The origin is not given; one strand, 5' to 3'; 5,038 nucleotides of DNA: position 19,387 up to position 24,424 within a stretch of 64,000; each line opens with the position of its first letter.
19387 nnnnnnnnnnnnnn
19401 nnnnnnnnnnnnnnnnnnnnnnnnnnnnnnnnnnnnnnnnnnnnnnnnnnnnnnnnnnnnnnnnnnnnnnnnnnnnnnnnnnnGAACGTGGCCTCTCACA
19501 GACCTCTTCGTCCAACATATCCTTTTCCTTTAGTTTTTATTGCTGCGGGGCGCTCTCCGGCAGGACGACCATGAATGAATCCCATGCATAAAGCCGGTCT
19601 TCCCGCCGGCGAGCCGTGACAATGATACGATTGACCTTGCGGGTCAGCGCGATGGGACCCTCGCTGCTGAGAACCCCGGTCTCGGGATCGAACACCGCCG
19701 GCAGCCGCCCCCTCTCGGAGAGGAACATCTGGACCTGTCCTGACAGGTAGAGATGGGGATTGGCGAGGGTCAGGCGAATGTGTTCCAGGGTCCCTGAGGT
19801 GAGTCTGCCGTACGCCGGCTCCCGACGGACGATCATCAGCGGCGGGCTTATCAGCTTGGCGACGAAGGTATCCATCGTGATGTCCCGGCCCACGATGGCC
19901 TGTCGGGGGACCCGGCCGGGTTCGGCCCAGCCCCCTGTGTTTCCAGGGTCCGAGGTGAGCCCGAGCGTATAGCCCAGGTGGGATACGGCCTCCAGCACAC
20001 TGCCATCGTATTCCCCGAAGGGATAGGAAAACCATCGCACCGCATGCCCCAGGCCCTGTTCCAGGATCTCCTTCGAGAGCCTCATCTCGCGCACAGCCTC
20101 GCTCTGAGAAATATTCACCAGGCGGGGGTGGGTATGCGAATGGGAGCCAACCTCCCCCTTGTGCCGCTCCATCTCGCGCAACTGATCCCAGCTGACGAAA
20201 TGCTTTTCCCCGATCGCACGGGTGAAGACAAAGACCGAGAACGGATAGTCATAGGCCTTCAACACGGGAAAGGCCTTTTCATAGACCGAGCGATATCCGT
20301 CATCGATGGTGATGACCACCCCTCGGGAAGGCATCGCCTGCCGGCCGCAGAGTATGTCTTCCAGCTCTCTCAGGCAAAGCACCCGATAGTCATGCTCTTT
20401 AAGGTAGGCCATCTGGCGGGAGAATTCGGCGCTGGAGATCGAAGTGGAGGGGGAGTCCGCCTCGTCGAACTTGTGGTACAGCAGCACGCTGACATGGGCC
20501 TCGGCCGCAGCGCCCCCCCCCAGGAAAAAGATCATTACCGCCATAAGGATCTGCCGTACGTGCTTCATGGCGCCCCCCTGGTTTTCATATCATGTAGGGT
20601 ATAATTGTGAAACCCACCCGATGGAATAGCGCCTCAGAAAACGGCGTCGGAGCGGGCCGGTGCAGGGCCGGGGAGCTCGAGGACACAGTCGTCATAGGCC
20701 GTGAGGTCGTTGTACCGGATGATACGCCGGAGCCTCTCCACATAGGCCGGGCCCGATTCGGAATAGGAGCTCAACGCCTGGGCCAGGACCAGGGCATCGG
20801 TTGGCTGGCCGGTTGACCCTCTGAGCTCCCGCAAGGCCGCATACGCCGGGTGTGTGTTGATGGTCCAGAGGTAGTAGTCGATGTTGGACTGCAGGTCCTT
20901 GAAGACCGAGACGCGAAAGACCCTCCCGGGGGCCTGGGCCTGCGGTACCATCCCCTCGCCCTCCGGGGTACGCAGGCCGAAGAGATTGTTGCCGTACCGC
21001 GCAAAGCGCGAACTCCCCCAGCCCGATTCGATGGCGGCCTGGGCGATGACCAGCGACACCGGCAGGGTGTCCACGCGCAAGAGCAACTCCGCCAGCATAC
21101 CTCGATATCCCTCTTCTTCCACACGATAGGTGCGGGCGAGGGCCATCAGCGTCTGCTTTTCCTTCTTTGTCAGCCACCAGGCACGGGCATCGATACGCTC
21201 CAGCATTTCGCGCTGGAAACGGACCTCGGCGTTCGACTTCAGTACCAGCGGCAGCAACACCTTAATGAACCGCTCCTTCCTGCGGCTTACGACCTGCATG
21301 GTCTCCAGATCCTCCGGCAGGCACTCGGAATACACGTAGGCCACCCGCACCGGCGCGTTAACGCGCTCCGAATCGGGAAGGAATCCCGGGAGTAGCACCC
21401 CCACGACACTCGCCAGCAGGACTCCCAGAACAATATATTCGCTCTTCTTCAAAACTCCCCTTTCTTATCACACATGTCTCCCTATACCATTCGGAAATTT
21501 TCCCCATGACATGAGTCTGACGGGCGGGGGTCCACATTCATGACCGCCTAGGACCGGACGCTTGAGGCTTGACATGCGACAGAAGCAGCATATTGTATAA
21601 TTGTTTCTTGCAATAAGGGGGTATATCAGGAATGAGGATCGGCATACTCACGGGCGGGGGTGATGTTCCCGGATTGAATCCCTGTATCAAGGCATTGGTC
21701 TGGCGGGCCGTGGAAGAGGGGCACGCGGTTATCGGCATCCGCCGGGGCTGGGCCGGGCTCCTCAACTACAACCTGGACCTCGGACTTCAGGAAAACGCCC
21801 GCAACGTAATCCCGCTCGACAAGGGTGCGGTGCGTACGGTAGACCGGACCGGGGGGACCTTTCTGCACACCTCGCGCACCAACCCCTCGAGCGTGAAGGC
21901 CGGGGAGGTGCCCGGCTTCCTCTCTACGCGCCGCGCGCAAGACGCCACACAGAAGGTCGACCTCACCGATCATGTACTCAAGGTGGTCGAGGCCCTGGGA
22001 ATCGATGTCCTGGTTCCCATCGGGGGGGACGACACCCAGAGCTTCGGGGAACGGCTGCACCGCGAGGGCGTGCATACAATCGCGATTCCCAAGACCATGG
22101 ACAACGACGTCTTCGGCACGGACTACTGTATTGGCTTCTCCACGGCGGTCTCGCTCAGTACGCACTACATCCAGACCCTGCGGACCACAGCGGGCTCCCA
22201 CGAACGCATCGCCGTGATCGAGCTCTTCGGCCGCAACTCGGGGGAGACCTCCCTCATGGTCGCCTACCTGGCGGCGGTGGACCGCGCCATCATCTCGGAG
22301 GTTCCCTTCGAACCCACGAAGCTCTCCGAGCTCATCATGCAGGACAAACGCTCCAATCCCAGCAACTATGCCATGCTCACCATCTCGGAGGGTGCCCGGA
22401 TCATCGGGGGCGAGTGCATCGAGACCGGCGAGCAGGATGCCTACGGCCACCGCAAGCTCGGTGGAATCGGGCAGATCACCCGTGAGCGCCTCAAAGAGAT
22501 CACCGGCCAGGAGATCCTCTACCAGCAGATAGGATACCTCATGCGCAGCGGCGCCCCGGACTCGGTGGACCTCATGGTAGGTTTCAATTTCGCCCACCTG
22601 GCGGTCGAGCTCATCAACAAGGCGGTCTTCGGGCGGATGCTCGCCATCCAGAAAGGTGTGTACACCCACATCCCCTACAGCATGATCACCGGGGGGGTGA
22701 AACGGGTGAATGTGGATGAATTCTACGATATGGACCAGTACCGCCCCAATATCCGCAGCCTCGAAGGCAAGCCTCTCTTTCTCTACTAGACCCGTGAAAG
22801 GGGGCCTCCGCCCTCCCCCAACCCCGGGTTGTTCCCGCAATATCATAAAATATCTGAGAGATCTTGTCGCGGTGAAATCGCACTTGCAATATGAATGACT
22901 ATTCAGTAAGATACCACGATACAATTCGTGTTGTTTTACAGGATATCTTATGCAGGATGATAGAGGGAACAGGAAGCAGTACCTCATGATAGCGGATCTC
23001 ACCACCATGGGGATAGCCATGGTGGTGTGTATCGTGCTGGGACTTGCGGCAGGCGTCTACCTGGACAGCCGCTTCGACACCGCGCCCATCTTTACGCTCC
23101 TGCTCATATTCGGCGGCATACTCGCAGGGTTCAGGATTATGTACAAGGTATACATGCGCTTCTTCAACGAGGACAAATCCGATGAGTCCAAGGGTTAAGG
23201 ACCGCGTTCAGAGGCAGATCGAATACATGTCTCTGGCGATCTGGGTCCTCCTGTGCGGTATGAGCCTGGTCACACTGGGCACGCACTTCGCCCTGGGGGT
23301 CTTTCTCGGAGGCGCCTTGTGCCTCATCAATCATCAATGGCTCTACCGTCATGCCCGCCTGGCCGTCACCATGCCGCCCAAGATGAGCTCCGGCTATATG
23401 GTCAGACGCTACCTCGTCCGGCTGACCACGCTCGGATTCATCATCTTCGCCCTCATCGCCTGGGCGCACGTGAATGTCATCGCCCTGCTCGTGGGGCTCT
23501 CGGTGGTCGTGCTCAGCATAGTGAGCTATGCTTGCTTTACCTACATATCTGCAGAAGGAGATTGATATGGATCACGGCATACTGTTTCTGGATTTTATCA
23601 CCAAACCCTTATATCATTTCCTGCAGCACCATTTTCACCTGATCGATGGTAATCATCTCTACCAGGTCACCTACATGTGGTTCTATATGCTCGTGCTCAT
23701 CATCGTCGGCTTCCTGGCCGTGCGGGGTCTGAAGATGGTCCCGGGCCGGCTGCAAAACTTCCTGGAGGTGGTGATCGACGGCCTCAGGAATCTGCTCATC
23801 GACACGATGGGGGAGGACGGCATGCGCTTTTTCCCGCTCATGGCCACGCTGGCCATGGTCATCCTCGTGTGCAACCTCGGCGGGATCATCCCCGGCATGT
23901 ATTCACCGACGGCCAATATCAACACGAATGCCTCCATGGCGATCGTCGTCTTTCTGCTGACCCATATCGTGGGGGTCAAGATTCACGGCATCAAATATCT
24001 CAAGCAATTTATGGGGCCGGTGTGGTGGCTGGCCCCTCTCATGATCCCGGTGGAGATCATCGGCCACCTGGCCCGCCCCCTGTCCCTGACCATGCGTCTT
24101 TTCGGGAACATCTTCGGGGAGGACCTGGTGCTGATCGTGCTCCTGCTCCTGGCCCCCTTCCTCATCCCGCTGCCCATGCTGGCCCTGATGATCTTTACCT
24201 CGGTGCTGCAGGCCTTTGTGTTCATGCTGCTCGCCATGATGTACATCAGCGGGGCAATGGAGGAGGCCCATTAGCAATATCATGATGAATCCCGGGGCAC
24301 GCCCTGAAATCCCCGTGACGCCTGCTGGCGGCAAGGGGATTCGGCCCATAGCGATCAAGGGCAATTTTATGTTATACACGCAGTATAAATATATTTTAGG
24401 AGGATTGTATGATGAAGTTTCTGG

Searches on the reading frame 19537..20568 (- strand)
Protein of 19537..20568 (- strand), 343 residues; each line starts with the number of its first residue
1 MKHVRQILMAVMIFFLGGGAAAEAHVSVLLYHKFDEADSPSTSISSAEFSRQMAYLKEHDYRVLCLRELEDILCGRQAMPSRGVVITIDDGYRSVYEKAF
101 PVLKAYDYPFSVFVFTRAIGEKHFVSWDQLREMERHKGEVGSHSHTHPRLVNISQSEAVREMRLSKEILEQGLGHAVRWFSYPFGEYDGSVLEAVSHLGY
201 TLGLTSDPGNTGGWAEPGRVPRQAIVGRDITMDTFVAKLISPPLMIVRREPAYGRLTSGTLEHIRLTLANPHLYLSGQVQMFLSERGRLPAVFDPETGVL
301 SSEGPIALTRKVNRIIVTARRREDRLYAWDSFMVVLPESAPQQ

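Call 44: search_protein_families(library=pfam, proteins=[window:19537-20568:-], max_evalue=0.001)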
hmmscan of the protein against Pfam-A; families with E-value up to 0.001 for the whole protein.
window:19537-20568:- (343 aa): 1 family
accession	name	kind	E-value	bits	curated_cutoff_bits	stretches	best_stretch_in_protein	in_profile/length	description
PF01522.26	Polysacc_deac_1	-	1.2e-28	100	23.1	1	79-202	4-123/124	Polysaccharide deacetylase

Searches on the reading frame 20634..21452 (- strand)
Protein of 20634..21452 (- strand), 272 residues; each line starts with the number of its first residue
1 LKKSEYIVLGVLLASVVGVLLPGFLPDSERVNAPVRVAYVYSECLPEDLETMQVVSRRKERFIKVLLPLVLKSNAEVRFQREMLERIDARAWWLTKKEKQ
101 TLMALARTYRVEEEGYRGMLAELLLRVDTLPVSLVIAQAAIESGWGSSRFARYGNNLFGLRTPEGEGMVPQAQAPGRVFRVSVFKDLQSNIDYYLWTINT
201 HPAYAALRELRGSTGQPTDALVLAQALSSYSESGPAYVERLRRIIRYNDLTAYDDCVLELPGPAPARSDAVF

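Call 44: search_protein_families(library=pfam, proteins=[window:20634-21452:-], max_evalue=0.001)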
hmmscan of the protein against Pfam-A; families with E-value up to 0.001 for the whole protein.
window:20634-21452:- (272 aa): 1 family
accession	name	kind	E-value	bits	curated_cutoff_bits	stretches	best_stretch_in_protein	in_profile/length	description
PF01832.25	Glucosaminidase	-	2.2e-15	57.8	30.2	1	127-249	11-122/123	Mannosyl-glycoprotein endo-beta-N-acetylglucosaminidase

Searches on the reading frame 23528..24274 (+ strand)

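Call 44: search_protein_families(library=pfam, proteins=[window:23528-24274:+], max_evalue=0.001)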
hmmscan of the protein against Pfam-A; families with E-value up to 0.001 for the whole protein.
window:23528-24274:+ (248 aa): 1 family
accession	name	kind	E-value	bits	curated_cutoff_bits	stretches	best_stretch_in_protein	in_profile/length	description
PF00119.25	ATP-synt_A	-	1.5e-53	182.4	33.9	1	48-241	2-217/217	ATP synthase A chain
